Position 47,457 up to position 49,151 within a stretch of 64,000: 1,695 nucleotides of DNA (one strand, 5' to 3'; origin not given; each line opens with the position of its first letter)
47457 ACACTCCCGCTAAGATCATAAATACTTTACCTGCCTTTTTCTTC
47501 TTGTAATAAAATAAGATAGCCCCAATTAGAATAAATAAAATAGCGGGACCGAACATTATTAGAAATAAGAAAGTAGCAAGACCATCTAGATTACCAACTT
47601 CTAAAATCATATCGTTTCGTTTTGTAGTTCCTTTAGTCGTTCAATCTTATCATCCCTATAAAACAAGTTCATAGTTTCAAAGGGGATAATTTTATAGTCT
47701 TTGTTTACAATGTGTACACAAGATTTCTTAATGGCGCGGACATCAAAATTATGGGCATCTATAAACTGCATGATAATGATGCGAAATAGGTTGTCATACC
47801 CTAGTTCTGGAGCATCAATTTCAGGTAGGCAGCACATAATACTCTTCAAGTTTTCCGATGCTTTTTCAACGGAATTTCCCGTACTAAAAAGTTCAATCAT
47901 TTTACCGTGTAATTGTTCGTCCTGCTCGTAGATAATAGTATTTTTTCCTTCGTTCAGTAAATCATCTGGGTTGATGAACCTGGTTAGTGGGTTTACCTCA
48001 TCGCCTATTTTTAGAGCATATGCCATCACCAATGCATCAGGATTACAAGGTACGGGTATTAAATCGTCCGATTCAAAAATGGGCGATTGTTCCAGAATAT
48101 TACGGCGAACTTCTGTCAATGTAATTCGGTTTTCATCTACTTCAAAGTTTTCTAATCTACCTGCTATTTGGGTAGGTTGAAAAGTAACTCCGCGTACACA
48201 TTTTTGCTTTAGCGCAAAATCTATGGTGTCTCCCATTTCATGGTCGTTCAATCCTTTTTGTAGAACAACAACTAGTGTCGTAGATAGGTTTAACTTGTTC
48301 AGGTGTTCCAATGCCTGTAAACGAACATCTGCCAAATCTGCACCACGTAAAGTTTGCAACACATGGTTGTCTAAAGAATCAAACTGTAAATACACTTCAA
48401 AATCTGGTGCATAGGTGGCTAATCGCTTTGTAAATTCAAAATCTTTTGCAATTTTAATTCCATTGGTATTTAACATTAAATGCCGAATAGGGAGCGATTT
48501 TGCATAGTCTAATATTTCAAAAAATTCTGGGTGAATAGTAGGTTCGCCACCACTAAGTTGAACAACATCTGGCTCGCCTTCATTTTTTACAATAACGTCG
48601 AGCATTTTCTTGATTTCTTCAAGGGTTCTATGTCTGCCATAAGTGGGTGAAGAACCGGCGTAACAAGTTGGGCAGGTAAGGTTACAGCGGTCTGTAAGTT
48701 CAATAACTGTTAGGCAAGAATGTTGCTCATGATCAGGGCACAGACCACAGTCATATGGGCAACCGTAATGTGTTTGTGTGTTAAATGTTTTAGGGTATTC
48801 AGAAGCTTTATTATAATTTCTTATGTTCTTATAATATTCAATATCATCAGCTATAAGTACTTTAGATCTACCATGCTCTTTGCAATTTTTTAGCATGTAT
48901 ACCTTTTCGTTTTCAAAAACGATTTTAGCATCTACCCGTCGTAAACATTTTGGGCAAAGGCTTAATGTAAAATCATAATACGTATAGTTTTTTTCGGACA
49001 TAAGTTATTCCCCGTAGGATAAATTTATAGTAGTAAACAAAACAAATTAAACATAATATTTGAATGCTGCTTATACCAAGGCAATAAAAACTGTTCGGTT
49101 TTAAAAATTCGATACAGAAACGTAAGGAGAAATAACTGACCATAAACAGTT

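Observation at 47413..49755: Translationally coupled operon: divergent Lgt paralog + Cys-rich radical SAM enzyme + 65-aa membrane peptide, a candidate uncharacterised lipid or lipoprotein modification system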

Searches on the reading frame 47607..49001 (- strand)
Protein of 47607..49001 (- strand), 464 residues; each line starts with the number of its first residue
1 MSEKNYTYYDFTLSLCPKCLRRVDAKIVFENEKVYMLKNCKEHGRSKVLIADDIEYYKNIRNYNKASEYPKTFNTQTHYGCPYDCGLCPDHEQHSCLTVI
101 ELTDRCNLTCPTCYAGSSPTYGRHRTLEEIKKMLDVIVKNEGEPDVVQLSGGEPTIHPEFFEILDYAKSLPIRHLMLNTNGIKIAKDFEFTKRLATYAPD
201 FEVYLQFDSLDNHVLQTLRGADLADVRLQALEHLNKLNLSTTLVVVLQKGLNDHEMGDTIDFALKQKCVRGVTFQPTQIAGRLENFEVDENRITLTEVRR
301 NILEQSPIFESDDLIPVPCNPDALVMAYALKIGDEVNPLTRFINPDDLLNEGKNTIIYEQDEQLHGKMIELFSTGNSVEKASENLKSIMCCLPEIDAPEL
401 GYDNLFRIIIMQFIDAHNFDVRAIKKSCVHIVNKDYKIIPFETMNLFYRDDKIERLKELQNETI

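Call 3: search_protein_families(library=pfam, proteins=[window:47607-49001:-], max_evalue=0.1)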
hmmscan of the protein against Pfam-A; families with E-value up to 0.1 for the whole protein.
window:47607-49001:- (464 aa): 4 families
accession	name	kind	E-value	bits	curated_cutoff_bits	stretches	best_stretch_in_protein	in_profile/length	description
PF04055.27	Radical_SAM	-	2.2e-27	96.7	29.5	1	100-263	1-166/166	Radical SAM superfamily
PF23545.1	Zn_ribbon_HMPTM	-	9.6e-20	70.3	27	1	8-51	1-44/45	HMPTM N-terminal zinc ribbon domain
PF13353.11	Fer4_12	-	0.00027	21.7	22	1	104-187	13-97/137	4Fe-4S single cluster domain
PF20682.3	Hanta_Gc_C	-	0.043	13.9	28.5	0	96-148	33-86/229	Hantavirus glycoprotein Gc, C-terminal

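Call 4: search_protein_families(library=ncbifam, proteins=[window:47607-49001:-], max_evalue=0.1)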
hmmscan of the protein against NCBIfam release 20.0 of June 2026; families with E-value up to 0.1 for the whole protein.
window:47607-49001:- (464 aa): 61 families (the best 25 are shown)
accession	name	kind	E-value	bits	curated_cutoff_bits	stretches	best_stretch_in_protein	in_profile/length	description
NF045646.2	rSAM_Se_TrsS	equivalog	2.7e-98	329.4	490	1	12-449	3-434/441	radical SAM (seleno)protein TrsS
NF045702.1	rSAM_GDGT_ether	equivalog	3.6e-87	293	450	2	12-322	2-314/486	tetraether lipid synthase Tes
NF045703.1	rSAM_Tes_intein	exception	1.7e-43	148.7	1700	3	125-319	624-816/1040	tetraether lipid synthase Tes, intein-containing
TIGR02666.1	moaA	equivalog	2.5e-18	66.2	284.05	1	100-305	14-223/336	GTP 3',8-cyclase MoaA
NF001199.0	PRK00164.2-1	equivalog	5.6e-15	55.3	231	1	100-270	16-182/308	GTP 3',8-cyclase MoaA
TIGR04317.1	W_rSAM_matur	equivalog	1.2e-14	54.2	380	1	99-238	7-140/349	tungsten cofactor oxidoreductase radical SAM maturase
TIGR03962.1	mycofact_rSAM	equivalog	9.7e-14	51.3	265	1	96-248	13-159/339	mycofactocin radical SAM maturase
NF050035.1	rSAM_WgK_link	exception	1.3e-13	50.7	650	1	93-253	6-161/367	radical SAM/SPASM peptide maturase WgkB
TIGR04055.1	rSAM_NirJ2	equivalog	2.2e-13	50.5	500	1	102-274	6-172/326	putative heme d1 biosynthesis radical SAM protein NirJ2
TIGR02668.1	moaA_archaeal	equivalog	2.5e-13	49.7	325.25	1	100-276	14-188/303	GTP 3',8-cyclase MoaA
TIGR04054.1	rSAM_NirJ1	equivalog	9.5e-13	47.5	650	1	94-197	34-133/387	putative heme d1 biosynthesis radical SAM protein NirJ1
TIGR04051.1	rSAM_NirJ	equivalog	6.3e-12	45.1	515.45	1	99-200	5-102/354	heme d1 biosynthesis radical SAM protein NirJ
NF012164.0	AlbA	equivalog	1e-11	44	850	1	99-223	116-235/442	subtilosin maturase AlbA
TIGR04347.1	pseudo_SAM_Halo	equivalog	1.2e-11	44.5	525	1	91-285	33-220/390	TIGR04347 family pseudo-SAM/SPASM protein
NF038283.1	viperin_w_prok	equivalog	7.7e-11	41.7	180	1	102-215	8-122/281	viperin family antiviral radical SAM protein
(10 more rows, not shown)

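Call 5: search_solved_structures(query=window:47607-49001:-, max_evalue=0.001, show_alignments=1)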
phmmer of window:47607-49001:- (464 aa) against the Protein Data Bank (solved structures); distinct sequences matched with E-value up to 0.001: 5.
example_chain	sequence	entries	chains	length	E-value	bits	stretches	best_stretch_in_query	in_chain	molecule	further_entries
7tol_A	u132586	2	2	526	1.3e-68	235.6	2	12-323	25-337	glycerol dibiphytanyl glycerol tetraether - macrocyclic archaeol synthase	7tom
6efn_A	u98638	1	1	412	2.4e-06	30.3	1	96-261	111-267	Sporulation killing factor maturation protein SkfB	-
6c8v_A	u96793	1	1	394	1.5e-05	27.6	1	99-268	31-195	Coenzyme PQQ synthesis protein E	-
2fb2_A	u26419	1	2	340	3e-05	26.7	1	100-263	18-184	Molybdenum cofactor biosynthesis protein A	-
1tv7_A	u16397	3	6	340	4.2e-05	26.2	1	100-263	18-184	Molybdenum cofactor biosynthesis protein A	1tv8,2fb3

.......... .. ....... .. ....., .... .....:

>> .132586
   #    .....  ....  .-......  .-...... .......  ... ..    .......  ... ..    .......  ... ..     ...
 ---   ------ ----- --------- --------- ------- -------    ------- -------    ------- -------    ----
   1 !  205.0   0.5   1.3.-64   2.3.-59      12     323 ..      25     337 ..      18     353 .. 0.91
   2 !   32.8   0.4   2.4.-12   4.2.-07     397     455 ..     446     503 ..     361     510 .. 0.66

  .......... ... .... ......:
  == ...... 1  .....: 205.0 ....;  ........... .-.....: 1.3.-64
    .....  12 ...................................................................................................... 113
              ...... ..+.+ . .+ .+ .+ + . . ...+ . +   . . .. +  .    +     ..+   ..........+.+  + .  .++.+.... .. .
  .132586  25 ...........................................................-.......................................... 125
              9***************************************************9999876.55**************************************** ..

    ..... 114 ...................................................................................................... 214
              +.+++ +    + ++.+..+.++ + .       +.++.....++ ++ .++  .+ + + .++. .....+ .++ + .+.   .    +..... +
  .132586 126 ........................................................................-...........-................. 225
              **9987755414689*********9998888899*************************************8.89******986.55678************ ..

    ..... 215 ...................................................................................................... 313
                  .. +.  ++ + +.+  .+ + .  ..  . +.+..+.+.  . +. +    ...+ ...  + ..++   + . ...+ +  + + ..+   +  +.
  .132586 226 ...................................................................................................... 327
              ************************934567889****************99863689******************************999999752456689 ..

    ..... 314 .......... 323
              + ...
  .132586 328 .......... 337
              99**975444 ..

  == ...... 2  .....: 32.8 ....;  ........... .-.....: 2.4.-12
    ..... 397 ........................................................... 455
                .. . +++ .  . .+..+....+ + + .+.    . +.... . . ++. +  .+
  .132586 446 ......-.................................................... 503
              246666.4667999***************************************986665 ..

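Call 47: search_dna_similar(query=window:47610-49001:-, collection=plasmids, mode=protein, max_evalue=1e-20, max_rows=40)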
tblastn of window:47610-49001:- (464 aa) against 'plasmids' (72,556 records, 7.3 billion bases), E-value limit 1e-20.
Records with a match: 11; places in all: 12; records where one place covers at least 80% of the query: 7.
Best place of each record, by identity: 60-80% 2; <60% 9.
By first word of the organism name: Haloarcula 2; Mycobacterium 2; Chondrinema 1; Persicobacter 1; Mycolicibacterium 1; Halorarius 1; Salinirubellus 1; Nonomuraea 1; Halalkalicoccus 1.
By predicted mobility (MOB-suite, as given by PLSDB): non-mobilizable 10; mobilizable 1.
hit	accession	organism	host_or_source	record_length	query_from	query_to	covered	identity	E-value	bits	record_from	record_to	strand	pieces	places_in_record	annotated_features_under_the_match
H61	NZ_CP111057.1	Chondrinema litorale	Seaweed,red alga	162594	1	462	100%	77.1%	0e+0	763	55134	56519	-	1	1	radical SAM protein | prolipoprotein diacylglyceryl transferase family protein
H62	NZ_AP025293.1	Persicobacter psychrovividus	-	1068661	1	462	100%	69.5%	0e+0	704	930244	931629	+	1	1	none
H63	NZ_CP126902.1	Mycolicibacterium vanbaalenii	cell culture,soil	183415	8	450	95%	36.2%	7e-85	291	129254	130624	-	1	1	radical SAM protein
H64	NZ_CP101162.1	Halorarius halobius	cell culture,salt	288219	1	452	97%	30.1%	8e-54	201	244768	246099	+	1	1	radical SAM protein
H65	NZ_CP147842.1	Salinirubellus sp. SYNS196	cell cuture,sediment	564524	1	450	97%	29.5%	2e-56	209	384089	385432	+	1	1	radical SAM protein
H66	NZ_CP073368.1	Haloarcula sinaiiensis ATCC 33800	cell culture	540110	12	446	94%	27.8%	4e-49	187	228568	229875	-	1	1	radical SAM protein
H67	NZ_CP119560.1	Haloarcula halophila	cell culture,sediment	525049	12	450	95%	27.6%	1e-50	192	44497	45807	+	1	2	radical SAM protein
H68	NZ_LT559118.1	Nonomuraea gerenzanensis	-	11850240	14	348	72%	30.9%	2e-41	165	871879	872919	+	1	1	none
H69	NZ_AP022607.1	Mycobacterium branderi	-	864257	1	348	75%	29.6%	2e-38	156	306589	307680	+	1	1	radical SAM protein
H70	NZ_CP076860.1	Mycobacterium avium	Homo sapiens,sputum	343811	1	331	71%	29.9%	2e-38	156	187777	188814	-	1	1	radical SAM protein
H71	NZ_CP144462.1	Halalkalicoccus sp. FCH27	cell culture,Salt lake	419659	12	219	45%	31.7%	2e-23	111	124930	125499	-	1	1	none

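Call 48: get_annotated_region(hit=H61, flank=6000)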
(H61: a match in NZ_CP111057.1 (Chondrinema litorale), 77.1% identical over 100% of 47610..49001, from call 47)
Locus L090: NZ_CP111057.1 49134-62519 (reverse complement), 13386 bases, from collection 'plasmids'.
description: Chondrinema litorale strain WSW3-B12 plasmid unnamed15, complete sequence
organism: Chondrinema litorale (NCBI taxid 2994555)
taxonomy: Bacteria; Bacteroidota; Cytophagia; Cytophagales; Flammeovirgaceae; Chondrinema; Chondrinema litorale
host: -; source: Seaweed,red alga; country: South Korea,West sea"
typing (MOB-suite, as given by PLSDB): non-mobilizable
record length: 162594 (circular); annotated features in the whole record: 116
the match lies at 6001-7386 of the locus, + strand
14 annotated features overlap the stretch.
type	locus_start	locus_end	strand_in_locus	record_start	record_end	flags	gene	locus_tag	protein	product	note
CDS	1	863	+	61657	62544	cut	-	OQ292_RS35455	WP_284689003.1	transposase family protein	-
CDS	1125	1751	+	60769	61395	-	-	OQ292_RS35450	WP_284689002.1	peptidylprolyl isomerase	-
CDS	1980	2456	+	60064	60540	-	-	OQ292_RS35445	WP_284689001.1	hypothetical protein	-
CDS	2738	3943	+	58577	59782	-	-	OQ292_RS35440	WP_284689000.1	MFS transporter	GO:0055085 - transmembrane transport [Evidence IEA]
CDS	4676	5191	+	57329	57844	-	-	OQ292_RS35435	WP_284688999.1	hypothetical protein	-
CDS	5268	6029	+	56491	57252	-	-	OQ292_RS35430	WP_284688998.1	prolipoprotein diacylglyceryl transferase family protein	GO:0042158 - lipoprotein biosynthetic process [Evidence IEA]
CDS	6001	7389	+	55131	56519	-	-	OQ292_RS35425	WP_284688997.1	radical SAM protein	-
CDS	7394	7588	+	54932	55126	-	-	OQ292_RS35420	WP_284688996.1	hypothetical protein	-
CDS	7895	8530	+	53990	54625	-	-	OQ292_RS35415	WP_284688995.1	hypothetical protein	-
CDS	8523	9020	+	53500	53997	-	-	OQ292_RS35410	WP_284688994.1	hypothetical protein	-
CDS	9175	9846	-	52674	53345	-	-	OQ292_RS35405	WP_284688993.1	hypothetical protein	-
CDS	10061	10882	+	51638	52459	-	-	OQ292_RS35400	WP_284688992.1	hypothetical protein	-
CDS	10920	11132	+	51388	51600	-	-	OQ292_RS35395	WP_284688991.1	helix-turn-helix domain-containing protein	-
CDS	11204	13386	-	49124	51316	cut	-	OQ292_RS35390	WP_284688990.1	molybdopterin cofactor-binding domain-containing protein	-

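Call 49: get_annotated_region(hit=H63, flank=6000)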
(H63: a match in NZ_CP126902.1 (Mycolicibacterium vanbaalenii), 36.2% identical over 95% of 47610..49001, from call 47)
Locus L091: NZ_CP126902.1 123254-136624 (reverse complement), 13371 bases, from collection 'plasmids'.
description: Mycolicibacterium vanbaalenii strain JOB5 plasmid unnamed1, complete sequence
organism: Mycolicibacterium vanbaalenii (NCBI taxid 110539)
taxonomy: Bacteria; Actinomycetota; Actinomycetes; Mycobacteriales; Mycobacteriaceae; Mycolicibacterium; Mycolicibacterium vanbaalenii
host: -; source: cell culture,soil; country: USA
typing (MOB-suite, as given by PLSDB): non-mobilizable; replicon rep_cluster_248
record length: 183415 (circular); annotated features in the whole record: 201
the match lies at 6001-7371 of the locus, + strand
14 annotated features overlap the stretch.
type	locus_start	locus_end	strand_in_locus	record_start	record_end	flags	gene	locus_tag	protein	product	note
CDS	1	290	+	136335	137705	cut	-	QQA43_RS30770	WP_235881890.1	MFS transporter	GO:0055085 - transmembrane transport [Evidence IEA]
CDS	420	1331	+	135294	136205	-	-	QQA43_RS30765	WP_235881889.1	hypothetical protein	-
CDS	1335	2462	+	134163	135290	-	-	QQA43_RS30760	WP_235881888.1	acyl-CoA dehydrogenase family protein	-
CDS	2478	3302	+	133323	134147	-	-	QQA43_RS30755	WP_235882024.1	PhnD/SsuA/transferrin family substrate-binding protein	-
CDS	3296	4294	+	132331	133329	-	-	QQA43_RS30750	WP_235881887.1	radical SAM protein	-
CDS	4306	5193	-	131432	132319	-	-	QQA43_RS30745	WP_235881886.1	cytochrome c biogenesis protein CcdA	GO:0017004 - cytochrome complex assembly [Evidence IEA]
CDS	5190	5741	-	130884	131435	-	-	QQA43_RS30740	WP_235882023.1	protein disulfide oxidoreductase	-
CDS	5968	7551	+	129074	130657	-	-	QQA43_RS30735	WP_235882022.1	radical SAM protein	-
CDS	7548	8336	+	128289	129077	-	-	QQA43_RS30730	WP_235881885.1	methyltransferase domain-containing protein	-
CDS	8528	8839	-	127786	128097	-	-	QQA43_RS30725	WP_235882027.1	hypothetical protein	-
CDS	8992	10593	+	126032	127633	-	-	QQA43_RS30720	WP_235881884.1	hypothetical protein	-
CDS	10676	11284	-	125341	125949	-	-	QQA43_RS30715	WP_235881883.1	hypothetical protein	-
CDS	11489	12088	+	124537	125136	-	-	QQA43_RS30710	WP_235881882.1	uracil-DNA glycosylase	GO:0006281 - DNA repair [Evidence IEA]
CDS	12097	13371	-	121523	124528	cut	-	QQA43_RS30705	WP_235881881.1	DUF499 domain-containing protein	-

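Call 52: search_protein_families(library=ncbifam, proteins=[L090:5268-6029:+, L090:7394-7588:+], max_evalue=0.001)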
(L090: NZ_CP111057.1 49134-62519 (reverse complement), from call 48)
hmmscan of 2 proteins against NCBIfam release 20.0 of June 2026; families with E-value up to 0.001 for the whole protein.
L090:5268-6029:+ (253 aa): 2 families
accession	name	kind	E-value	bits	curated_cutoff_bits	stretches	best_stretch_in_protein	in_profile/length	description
TIGR00544.1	lgt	equivalog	4.9e-09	36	118.9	1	22-236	30-265/280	prolipoprotein diacylglyceryl transferase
NF000778.0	PRK00052.3-4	equivalog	5.7e-08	32.7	334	1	30-234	27-236/252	prolipoprotein diacylglyceryl transferase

L090:7394-7588:+ (64 aa): 0 families

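Call 95: predict_structure(alignment_id=A6)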
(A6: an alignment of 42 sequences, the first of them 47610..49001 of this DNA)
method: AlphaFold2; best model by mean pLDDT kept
length: 464 residues; sequences in the alignment: 42
mean_pLDDT: 77.5   pTM: 0.83
mean pLDDT of the five models: 77.5, 75.9, 75.5, 71.0, 68.2
residues with pLDDT >= 90: 161; 70-90: 174; 50-70: 65; < 50: 64
segments of 3 or more residues with pLDDT < 50: 1-8, 115-119, 352-398
pLDDT, mean of each block of 10 residues (from residue 1): 44 85 89 93 92 88 67 66 53 72 73 53 86 94 87 88 97 90 95 92 91 84 90 95 92 94 93 85 72 92 94 81 85 80 65 43 38 33 33 37 80 87 74 85 79 79 72
secondary structure, 60 per line:
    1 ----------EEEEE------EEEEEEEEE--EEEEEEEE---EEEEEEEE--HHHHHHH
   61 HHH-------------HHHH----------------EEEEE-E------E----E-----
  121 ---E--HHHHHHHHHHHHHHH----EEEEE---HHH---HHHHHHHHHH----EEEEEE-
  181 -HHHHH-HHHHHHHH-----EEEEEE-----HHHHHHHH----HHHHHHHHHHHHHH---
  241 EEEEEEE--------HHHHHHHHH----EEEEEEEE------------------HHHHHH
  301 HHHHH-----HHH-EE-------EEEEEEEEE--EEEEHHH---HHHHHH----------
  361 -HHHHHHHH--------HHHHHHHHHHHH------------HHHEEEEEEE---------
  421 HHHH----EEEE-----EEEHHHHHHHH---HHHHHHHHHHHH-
elements in order: E11-15 E22-30 E33-40 E44-51 H54-63 H77-80 E97-101 H127-141 E146-150 H160-169 E174-179 H182-186 H188-195 E201-206 H212-219 H224-237 E241-247 H256-264 E269-276 H295-305 E324-332 E335-338 H345-350 H362-369 H378-389 E405-411 H421-424 E429-432 E438-440 H441-448 H452-463

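Call 97: fold_search(model_id=the predicted structure, library=pdb)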
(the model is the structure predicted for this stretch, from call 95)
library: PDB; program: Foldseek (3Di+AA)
matches with E <= 10: 1294; with E <= 0.001: 107
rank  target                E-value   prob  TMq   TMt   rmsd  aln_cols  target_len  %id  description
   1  7tol                  6.3e-35  1.00  0.76  0.71   7.8       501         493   30  X-ray crystal structure of glycerol dibiphytanyl glycerol tetraether - macrocyclic archaeol synthase (GDGT-MAS) from Met (released 2022-08-31)
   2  7tom                  3.4e-34  1.00  0.76  0.71   6.8       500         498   30  X-ray crystal structure of glycerol dibiphytanyl glycerol tetraether - macrocyclic archaeol synthase (GDGT-MAS) from Met (released 2022-08-31)
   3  2fb2_A                9.8e-11  1.00  0.42  0.57   8.4       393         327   11  Structure of the MoaA Arg17/266/268/Ala triple mutant (released 2006-05-09)
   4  6efn                  6.7e-10  1.00  0.36  0.43   5.4       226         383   21  Structure of a RiPP maturase, SkfB (released 2018-10-24)
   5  5v1q_B                1.9e-09  1.00  0.37  0.39   4.2       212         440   18  Crystal structure of Streptococcus suis SuiB (released 2017-08-30)
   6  5v1q_A                3.4e-09  1.00  0.36  0.39  13.2       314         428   14  Crystal structure of Streptococcus suis SuiB (released 2017-08-30)
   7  5v1s_A                3.9e-09  1.00  0.37  0.40   4.3       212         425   18  Crystal structure of Streptococcus suis SuiB bound to S-adenosylmethionine (released 2017-08-30)
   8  5vsl_A                3.9e-09  1.00  0.35  0.58   5.1       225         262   18  Crystal structure of viperin with bound [4Fe-4S] cluster and S-adenosylhomocysteine (SAH) (released 2017-06-14)
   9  1tv7_A                5.5e-09  1.00  0.41  0.56   5.0       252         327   16  Structure of the S-adenosylmethionine dependent Enzyme MoaA (released 2004-08-31)
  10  5vsm_B                5.8e-09  1.00  0.35  0.60   5.0       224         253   18  Crystal structure of viperin with bound [4Fe-4S] cluster, 5'-deoxyadenosine, and L-methionine (released 2017-06-14)
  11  5vsl_B                1.0e-08  1.00  0.34  0.57   5.3       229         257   19  Crystal structure of viperin with bound [4Fe-4S] cluster and S-adenosylhomocysteine (SAH) (released 2017-06-14)
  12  1tv7_B                1.2e-08  1.00  0.38  0.52  16.0       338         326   15  Structure of the S-adenosylmethionine dependent Enzyme MoaA (released 2004-08-31)
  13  5v1t_A                1.4e-08  1.00  0.37  0.39   4.5       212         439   17  Crystal structure of Streptococcus suis SuiB bound to precursor peptide SuiA (released 2017-08-30)
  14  7n7h                  1.4e-08  1.00  0.36  0.56  10.2       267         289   17  X-ray crystal structure of Viperin-like enzyme from Nematostella vectensis (released 2021-07-07)
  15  9dfw_B                1.5e-08  1.00  0.35  0.52   5.2       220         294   18  X-ray crystal structure of an engineered Viperin-like enzyme from T. virens with bound CTP and SAM (released 2025-02-12)
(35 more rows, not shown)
